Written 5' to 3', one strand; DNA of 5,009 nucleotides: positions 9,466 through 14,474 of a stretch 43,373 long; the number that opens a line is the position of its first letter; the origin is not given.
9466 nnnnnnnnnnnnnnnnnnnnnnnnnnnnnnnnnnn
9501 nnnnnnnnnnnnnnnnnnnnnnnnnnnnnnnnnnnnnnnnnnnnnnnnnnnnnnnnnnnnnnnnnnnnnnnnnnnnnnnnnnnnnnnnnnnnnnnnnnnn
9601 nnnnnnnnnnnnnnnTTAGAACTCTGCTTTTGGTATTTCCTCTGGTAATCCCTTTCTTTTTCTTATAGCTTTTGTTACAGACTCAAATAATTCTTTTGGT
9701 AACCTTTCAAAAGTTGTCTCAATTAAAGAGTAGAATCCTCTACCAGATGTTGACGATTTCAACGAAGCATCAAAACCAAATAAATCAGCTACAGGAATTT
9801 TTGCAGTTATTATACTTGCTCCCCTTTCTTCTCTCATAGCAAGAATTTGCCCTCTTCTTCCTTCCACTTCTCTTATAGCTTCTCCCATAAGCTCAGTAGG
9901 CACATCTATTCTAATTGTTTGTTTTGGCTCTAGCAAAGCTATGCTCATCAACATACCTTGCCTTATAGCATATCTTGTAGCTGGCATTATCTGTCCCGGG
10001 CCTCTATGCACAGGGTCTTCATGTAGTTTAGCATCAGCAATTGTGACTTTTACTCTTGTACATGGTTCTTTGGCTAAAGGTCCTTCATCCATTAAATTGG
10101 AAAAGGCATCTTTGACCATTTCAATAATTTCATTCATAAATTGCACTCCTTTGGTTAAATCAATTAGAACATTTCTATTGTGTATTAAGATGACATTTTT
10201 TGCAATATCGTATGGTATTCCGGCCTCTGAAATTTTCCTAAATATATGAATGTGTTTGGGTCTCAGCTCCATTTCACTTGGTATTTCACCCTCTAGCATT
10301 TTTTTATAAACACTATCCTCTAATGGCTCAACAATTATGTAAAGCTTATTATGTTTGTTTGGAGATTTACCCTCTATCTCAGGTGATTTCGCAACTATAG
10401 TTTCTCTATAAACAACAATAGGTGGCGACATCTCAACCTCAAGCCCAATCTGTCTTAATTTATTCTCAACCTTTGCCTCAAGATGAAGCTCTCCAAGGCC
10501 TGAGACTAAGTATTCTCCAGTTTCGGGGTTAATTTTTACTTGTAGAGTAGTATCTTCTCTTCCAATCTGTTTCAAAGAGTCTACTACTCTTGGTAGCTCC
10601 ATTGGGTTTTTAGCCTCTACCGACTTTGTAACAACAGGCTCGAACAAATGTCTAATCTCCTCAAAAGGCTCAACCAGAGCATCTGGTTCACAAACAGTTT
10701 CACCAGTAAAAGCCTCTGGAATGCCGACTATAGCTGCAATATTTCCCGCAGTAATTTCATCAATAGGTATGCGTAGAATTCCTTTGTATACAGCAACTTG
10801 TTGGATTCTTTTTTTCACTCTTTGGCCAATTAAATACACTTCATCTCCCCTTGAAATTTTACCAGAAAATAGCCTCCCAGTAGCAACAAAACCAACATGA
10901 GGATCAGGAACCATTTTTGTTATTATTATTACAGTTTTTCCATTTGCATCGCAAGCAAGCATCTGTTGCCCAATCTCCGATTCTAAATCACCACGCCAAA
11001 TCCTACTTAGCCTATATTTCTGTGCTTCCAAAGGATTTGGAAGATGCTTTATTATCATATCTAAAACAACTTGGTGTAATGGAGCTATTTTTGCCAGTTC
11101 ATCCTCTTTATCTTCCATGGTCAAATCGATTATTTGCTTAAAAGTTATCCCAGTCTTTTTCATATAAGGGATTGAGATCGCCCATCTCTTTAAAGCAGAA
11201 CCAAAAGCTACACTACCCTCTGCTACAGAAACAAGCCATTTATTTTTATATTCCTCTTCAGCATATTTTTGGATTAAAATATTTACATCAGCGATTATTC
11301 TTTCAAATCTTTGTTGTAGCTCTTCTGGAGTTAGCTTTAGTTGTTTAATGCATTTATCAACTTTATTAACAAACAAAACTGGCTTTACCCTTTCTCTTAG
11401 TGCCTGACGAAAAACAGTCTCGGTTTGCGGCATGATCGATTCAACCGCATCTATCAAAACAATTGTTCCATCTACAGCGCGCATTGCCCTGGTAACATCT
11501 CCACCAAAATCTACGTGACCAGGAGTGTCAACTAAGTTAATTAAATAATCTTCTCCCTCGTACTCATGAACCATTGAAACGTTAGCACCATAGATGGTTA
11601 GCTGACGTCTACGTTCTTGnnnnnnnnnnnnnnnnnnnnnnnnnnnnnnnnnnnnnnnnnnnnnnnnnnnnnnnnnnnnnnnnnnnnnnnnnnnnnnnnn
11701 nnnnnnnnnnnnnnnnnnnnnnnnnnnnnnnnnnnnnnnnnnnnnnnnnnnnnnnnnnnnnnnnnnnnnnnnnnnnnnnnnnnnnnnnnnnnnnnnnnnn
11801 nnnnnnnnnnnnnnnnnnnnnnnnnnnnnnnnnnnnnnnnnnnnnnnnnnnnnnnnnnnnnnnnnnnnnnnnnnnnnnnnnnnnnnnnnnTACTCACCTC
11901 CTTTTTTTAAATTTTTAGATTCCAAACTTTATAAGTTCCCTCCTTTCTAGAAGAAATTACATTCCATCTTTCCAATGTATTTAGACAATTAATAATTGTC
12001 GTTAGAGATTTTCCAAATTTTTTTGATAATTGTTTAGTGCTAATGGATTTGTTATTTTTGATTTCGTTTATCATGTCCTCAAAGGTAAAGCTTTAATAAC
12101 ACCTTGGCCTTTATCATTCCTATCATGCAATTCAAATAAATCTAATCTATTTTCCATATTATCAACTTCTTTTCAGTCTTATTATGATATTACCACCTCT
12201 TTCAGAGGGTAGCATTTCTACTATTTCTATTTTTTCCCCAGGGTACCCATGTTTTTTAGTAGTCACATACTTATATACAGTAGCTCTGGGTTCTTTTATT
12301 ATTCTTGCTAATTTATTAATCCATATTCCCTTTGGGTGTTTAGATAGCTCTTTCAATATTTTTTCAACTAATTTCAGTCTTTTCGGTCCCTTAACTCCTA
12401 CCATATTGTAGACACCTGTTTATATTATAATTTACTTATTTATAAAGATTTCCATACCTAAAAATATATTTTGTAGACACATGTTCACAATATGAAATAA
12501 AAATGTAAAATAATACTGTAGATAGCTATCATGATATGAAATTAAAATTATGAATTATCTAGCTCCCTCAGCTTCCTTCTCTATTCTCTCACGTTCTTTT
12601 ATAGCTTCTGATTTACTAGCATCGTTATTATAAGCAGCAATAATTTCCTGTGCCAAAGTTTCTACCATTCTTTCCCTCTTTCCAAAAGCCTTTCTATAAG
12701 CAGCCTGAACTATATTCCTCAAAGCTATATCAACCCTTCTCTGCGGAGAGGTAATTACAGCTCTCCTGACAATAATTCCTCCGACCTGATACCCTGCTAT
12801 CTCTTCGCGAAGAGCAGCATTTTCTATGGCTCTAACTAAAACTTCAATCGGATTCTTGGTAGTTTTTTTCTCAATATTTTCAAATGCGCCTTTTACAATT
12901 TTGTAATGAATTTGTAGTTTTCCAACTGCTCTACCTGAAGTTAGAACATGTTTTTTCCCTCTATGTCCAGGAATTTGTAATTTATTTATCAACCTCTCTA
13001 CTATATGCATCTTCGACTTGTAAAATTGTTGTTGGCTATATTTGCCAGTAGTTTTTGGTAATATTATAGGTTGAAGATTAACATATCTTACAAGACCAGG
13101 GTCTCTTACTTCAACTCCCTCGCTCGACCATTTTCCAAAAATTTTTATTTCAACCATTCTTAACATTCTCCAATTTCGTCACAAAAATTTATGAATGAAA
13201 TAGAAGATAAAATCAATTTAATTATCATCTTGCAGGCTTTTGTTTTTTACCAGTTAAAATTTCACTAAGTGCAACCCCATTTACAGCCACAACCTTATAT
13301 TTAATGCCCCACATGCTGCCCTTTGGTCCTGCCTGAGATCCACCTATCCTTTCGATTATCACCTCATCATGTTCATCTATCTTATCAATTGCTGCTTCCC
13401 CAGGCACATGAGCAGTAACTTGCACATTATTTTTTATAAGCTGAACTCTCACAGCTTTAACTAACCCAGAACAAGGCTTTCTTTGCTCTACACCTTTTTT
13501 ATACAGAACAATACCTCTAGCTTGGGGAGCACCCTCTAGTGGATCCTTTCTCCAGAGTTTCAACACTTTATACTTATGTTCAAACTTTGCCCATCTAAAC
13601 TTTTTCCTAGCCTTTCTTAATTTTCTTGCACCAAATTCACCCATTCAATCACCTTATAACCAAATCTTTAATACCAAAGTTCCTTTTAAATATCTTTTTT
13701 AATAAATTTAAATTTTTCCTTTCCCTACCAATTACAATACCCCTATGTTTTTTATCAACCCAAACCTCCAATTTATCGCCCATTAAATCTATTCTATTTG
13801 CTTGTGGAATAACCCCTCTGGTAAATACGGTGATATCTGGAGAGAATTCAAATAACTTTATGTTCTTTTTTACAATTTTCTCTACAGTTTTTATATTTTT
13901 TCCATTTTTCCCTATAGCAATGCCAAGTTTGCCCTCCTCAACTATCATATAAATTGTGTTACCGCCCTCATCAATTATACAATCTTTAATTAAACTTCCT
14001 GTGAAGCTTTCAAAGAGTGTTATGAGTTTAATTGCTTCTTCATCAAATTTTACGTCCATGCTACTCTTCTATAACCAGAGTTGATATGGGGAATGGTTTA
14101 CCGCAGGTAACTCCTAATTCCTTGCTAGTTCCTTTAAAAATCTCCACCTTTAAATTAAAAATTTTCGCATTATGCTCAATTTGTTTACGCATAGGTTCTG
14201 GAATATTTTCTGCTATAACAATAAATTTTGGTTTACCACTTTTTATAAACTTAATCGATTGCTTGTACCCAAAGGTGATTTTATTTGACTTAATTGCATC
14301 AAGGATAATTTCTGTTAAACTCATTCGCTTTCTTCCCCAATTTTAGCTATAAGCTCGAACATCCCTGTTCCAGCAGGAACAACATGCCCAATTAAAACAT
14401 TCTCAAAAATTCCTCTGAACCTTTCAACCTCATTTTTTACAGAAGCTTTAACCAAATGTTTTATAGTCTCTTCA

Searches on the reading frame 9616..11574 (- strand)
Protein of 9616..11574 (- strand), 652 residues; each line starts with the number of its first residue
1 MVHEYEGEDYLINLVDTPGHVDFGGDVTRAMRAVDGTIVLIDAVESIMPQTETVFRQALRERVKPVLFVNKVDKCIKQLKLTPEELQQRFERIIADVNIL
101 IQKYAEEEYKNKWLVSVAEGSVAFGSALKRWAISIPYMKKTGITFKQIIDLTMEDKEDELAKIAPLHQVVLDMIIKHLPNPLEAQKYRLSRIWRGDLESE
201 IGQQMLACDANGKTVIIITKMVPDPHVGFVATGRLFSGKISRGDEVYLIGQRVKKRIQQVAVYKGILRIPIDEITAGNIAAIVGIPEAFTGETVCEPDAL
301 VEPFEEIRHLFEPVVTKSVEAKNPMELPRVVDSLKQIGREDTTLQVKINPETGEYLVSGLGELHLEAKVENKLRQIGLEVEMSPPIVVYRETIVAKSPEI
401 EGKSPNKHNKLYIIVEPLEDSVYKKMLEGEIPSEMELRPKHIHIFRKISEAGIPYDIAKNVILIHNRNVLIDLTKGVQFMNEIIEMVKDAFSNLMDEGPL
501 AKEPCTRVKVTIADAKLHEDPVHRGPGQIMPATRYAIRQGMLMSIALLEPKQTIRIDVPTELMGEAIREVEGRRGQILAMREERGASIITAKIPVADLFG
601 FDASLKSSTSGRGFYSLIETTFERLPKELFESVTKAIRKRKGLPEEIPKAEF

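Call 47: search_protein_families(library=pfam, proteins=[window:9616-11574:-])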
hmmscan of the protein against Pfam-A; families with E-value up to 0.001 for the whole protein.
window:9616-11574:- (652 aa): 6 families
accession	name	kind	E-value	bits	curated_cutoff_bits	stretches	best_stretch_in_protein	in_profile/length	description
PF00009.33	GTP_EFTU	-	4.6e-32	111.6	26.5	1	4-179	63-187/188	Elongation factor Tu GTP binding domain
PF03764.24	EFG_IV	-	4.8e-23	81.7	24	1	451-543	24-119/121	Elongation factor G, domain IV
PF00679.30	EFG_C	-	3e-19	69.3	27.9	1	547-631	2-87/89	Elongation factor G C-terminus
PF14492.12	EFG_III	-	2.8e-17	63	27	1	312-383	3-74/75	Elongation Factor G, domain III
PF03144.31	GTP_EFTU_D2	-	3.7e-15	56.5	30.3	1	228-295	1-73/73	Elongation factor Tu domain 2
PF22042.2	EF-G_D2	-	4.2e-10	40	27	1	217-296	5-83/84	Elongation factor G domain 2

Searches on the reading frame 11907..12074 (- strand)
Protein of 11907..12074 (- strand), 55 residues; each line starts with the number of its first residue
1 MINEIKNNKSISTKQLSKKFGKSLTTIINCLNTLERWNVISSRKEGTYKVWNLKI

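Call 47: search_protein_families(library=pfam, proteins=[window:11907-12074:-])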
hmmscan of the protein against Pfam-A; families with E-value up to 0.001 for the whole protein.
window:11907-12074:- (55 aa): 4 families
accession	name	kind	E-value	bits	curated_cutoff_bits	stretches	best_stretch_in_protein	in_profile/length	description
PF13412.12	HTH_24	-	2.6e-05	24.1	21.9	1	2-36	9-43/48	Winged helix-turn-helix DNA-binding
PF08279.18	HTH_11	-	8.8e-05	22.7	25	1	4-44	8-51/55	HTH domain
PF25212.1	HVO_A0114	-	0.00029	21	27.6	1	2-49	28-75/84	HVO_A0114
PF05732.17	RepL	-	0.00058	19.8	20.3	1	6-50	70-115/164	Firmicute plasmid replication protein (RepL)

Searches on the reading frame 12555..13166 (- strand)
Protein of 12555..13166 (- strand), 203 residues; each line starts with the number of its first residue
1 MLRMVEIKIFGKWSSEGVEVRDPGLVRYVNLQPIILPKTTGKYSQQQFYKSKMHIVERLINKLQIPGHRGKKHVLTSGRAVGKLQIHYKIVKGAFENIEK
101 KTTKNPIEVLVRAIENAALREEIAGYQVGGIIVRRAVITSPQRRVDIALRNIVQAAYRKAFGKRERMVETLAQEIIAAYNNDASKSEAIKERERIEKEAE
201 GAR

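Call 47: search_protein_families(library=pfam, proteins=[window:12555-13166:-])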
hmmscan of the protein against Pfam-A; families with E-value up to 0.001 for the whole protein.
window:12555-13166:- (203 aa): 1 family
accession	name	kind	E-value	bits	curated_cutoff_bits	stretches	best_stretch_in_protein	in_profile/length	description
PF00177.27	Ribosomal_S7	-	6.2e-33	113.9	24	1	29-203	5-148/148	Ribosomal protein S7p/S5e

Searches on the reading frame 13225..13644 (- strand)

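Call 47: search_protein_families(library=pfam, proteins=[window:13225-13644:-])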
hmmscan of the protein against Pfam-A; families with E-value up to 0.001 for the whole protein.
window:13225-13644:- (139 aa): 1 family
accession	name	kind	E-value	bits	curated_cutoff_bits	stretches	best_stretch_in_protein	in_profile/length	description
PF00164.32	Ribosom_S12_S23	-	1.7e-32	111.8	22.3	1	31-138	3-109/110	Ribosomal protein S12/S23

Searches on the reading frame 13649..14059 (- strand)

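Call 47: search_protein_families(library=pfam, proteins=[window:13649-14059:-])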
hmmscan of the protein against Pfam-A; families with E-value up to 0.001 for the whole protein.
window:13649-14059:- (136 aa): 4 families
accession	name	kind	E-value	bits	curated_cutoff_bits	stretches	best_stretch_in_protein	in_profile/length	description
PF07650.23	KH_2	-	9.9e-12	45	22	1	15-71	6-62/78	KH domain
PF13184.12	KH_5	-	3.5e-07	30.7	27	1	33-84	2-59/69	NusA-like KH domain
PF13083.13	KH_KhpA-B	-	2.9e-05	24.3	32.1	0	27-63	22-58/73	KhpA/KhpB, KH domain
PF00013.35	KH_1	-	0.00017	21.7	21.5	0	35-68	1-34/66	KH domain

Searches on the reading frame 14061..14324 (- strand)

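Call 47: search_protein_families(library=pfam, proteins=[window:14061-14324:-])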
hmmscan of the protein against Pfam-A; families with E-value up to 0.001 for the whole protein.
window:14061-14324:- (87 aa): 1 family
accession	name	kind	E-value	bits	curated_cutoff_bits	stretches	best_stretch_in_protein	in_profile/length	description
PF01248.31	Ribosomal_L7Ae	-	1.2e-16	60.6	22.1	1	5-86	5-86/95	Ribosomal protein L7Ae/L30e/S12e/Gadd45 family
